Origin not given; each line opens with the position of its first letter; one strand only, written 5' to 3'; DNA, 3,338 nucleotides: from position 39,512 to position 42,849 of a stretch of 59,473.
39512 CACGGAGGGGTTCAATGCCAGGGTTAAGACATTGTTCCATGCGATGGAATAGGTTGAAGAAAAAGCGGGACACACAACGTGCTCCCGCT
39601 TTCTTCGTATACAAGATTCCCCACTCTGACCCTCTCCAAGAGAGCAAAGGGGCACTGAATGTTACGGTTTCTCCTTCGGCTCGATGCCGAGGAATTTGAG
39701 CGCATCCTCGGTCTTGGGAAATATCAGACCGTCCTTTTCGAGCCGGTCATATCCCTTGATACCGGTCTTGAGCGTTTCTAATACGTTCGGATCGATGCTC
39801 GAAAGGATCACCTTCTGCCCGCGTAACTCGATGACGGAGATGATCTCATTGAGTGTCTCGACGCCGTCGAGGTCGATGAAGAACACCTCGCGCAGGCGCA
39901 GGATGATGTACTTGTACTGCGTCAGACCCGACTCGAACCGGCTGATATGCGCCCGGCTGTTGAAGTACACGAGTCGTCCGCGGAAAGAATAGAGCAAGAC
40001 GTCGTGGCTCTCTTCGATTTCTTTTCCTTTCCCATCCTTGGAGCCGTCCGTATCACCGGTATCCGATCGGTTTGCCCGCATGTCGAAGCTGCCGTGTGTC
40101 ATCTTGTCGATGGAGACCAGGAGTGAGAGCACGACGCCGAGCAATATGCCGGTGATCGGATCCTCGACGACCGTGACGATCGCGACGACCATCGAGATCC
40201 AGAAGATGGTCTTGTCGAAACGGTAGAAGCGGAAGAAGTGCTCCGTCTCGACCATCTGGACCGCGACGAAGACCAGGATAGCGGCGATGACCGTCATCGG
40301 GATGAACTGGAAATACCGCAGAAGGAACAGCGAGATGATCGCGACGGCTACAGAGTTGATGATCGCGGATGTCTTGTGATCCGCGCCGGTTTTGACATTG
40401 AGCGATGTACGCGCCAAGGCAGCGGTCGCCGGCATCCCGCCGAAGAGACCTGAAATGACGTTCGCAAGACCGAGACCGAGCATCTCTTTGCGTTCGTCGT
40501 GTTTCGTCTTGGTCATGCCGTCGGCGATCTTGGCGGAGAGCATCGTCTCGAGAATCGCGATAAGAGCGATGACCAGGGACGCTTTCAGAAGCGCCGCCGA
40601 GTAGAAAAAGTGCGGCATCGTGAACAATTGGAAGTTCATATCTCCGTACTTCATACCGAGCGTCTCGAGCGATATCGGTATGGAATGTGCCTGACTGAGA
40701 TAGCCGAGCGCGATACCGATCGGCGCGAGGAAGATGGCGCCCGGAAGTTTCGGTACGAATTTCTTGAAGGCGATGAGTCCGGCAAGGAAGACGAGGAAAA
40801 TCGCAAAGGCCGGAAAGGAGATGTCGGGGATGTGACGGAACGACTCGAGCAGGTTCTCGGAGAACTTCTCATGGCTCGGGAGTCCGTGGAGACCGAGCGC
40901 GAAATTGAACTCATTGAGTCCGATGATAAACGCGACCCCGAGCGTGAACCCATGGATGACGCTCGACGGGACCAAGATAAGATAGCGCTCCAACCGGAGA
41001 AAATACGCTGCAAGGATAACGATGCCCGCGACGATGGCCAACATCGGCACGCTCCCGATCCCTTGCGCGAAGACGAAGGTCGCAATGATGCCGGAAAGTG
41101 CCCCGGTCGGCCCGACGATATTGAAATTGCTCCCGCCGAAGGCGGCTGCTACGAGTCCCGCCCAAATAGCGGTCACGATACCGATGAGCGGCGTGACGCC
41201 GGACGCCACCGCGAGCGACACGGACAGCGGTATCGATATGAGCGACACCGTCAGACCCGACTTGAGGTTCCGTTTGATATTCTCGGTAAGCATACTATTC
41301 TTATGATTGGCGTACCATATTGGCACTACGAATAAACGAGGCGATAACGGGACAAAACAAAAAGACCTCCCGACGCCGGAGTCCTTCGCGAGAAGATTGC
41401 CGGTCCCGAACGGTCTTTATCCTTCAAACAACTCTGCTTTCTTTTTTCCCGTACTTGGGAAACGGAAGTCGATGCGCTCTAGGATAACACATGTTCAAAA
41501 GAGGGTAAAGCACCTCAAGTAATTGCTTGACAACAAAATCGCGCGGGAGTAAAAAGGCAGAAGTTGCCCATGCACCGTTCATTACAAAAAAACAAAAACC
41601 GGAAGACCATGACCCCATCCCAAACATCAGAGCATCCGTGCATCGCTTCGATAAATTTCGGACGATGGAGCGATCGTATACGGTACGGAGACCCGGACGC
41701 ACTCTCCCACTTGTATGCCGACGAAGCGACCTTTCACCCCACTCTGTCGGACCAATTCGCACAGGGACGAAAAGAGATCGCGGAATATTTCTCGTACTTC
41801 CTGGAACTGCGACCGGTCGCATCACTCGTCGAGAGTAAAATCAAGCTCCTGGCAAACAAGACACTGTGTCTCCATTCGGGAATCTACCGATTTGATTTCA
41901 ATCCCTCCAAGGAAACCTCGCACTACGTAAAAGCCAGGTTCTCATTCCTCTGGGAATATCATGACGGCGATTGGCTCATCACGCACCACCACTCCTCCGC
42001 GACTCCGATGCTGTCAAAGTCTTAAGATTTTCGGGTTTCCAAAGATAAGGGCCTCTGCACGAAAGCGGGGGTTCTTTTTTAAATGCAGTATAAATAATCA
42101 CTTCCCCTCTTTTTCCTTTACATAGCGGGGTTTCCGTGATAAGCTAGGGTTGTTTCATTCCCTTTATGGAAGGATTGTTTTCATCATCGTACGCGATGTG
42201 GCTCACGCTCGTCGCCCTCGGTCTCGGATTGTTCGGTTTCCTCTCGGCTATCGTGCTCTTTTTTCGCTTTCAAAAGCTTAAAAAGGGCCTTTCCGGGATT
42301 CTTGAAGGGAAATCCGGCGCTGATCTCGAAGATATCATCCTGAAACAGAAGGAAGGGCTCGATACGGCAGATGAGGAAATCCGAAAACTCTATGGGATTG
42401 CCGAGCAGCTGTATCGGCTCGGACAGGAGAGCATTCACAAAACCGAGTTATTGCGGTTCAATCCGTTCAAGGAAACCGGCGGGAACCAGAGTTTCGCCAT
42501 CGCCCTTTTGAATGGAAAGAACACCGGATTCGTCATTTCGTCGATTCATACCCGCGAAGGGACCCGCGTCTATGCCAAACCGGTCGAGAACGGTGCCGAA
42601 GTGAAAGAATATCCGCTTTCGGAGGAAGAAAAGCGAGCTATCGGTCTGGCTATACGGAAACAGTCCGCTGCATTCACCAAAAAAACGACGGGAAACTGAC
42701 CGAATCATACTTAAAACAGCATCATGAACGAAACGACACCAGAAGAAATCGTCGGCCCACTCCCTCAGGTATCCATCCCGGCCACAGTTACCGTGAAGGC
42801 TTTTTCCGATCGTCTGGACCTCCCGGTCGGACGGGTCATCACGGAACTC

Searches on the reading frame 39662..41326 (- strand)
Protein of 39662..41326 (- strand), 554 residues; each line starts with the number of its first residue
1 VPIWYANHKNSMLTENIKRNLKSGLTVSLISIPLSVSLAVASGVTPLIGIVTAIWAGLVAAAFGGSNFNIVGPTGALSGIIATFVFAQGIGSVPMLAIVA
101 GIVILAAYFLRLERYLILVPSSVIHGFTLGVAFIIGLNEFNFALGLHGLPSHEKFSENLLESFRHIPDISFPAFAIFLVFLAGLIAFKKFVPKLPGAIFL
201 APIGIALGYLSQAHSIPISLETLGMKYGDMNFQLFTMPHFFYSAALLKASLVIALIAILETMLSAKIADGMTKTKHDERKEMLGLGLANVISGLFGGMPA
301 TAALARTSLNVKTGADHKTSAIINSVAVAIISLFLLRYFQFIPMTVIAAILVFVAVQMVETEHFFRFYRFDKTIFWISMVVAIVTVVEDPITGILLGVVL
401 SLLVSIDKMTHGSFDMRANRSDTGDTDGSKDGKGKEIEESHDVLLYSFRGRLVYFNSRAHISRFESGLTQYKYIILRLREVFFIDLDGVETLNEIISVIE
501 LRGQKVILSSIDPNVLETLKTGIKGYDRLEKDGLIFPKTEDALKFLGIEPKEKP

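Call 20: search_protein_families(library=pfam, proteins=[window:39662-41326:-], max_evalue=0.001)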
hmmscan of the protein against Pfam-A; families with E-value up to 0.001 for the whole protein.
window:39662-41326:- (554 aa): 3 families
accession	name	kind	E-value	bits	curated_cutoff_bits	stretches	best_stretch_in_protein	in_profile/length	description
PF00916.26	Sulfate_transp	-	1.3e-59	202.3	23.2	1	18-380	2-379/380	Sulfate permease family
PF01740.26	STAS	-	2.9e-10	40.3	22.6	1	436-520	3-89/106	STAS domain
PF16983.11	MFS_MOT1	-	5.4e-07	30.4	30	1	259-358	25-111/111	Molybdate transporter of MFS superfamily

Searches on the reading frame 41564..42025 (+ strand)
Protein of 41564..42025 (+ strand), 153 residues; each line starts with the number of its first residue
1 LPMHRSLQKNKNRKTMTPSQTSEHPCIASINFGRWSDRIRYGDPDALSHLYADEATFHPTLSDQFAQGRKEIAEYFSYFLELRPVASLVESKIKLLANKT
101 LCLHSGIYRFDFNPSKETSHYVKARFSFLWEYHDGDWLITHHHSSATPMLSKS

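Call 20: search_protein_families(library=pfam, proteins=[window:41564-42025:+], max_evalue=0.001)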
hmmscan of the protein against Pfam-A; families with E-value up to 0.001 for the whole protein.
window:41564-42025:+ (153 aa): 4 families
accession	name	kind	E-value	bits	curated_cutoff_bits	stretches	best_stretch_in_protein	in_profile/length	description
PF08332.16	CaMKII_AD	-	3.6e-13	50.2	22.1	1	33-148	10-128/128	Calcium/calmodulin dependent protein kinase II association domain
PF13474.12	SnoaL_3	-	3.2e-10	40.9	22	1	34-146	7-118/121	SnoaL-like domain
PF12680.13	SnoaL_2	-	1.8e-06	28.9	27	1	34-88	3-55/102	SnoaL-like domain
PF14534.12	DUF4440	-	4.4e-06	27.5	25.2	1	34-139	7-107/107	Domain of unknown function (DUF4440)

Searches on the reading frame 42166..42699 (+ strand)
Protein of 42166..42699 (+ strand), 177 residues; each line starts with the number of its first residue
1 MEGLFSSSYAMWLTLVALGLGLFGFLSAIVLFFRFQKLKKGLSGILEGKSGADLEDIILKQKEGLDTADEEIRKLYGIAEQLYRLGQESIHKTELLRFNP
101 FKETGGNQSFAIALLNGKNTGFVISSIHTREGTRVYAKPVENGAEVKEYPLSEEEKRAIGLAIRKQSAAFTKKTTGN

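Call 20: search_protein_families(library=pfam, proteins=[window:42166-42699:+], max_evalue=0.001)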
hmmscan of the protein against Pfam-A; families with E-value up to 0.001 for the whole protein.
window:42166-42699:+ (177 aa): 1 family
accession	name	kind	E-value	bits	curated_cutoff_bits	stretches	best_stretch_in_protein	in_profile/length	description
PF14584.11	DUF4446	-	3.4e-36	125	27.4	1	14-162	3-149/150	Protein of unknown function (DUF4446)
